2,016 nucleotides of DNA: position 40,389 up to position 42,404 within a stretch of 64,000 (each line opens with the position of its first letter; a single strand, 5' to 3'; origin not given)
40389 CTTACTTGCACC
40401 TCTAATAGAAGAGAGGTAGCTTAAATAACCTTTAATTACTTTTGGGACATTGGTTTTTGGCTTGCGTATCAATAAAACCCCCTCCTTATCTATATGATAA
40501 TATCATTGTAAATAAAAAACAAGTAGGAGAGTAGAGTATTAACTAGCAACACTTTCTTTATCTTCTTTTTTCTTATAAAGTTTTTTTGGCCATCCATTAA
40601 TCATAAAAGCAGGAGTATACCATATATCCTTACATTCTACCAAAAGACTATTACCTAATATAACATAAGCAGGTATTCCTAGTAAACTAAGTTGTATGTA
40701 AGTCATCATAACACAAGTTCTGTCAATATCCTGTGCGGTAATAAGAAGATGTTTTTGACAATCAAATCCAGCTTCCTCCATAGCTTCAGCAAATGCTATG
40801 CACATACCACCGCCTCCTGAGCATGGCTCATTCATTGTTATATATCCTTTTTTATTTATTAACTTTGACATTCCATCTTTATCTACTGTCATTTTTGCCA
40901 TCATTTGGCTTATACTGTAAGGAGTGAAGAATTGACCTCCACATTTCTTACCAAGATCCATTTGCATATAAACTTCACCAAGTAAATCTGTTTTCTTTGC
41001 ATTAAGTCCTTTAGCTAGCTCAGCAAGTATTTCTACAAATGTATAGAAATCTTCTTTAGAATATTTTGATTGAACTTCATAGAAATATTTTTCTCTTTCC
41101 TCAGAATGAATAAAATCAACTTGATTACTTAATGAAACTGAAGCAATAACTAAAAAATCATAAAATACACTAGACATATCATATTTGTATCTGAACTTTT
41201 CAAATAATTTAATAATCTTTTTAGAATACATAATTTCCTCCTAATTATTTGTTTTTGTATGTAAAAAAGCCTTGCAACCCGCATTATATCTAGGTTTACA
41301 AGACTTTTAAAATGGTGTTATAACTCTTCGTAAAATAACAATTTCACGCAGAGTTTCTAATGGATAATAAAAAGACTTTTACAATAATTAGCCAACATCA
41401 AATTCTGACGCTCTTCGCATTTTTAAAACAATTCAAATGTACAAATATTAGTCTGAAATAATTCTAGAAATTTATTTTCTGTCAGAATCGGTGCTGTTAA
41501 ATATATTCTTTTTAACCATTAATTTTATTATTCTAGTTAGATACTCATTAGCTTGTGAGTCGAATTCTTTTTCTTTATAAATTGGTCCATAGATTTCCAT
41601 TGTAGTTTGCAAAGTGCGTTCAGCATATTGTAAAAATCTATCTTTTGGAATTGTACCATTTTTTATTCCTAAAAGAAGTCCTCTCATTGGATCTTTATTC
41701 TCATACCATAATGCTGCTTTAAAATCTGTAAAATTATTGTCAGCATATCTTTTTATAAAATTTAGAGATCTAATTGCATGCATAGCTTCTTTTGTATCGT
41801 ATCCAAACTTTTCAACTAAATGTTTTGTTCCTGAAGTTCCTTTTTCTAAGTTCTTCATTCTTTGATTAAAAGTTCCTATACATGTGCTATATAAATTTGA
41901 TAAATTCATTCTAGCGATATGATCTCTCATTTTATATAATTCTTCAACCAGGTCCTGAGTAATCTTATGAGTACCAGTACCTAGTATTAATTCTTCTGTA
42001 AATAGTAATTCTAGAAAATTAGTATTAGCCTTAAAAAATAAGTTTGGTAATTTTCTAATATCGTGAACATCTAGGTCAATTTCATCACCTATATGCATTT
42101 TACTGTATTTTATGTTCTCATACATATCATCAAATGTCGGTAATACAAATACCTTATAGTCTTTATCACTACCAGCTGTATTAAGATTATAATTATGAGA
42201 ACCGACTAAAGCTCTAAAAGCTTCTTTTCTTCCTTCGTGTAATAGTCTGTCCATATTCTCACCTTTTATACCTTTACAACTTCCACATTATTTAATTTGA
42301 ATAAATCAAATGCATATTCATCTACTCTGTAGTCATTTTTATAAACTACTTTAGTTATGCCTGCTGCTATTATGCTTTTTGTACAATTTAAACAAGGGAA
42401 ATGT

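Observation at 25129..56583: Two divergent DnaE-type Pol III alpha genes on opposite strands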

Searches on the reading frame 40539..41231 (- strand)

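Call 27: search_protein_families(library=pfam, proteins=[window:40539-41231:-], max_evalue=0.01)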
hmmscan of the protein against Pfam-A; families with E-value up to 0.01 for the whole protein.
window:40539-41231:- (230 aa): 1 family
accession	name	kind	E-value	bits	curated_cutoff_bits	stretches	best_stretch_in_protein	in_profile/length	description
PF02384.22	N6_Mtase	-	4.2e-08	33.3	20.4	1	81-196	3-115/311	N-6 DNA Methylase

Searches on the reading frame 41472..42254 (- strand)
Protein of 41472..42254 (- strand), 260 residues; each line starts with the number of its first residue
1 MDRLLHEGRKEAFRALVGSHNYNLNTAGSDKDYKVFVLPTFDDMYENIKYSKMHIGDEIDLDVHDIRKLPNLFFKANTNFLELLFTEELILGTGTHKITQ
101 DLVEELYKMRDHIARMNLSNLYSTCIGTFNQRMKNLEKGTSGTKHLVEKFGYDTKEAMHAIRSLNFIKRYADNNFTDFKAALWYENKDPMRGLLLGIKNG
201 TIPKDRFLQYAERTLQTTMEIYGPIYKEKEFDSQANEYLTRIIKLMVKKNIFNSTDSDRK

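Call 27: search_protein_families(library=pfam, proteins=[window:41472-42254:-], max_evalue=0.01)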
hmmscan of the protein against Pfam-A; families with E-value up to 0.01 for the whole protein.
window:41472-42254:- (260 aa): 1 family
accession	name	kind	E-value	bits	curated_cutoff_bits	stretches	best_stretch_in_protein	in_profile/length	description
PF10127.15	RlaP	-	3.6e-08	33.9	23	1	13-164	22-158/249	RNA repair pathway DNA polymerase beta family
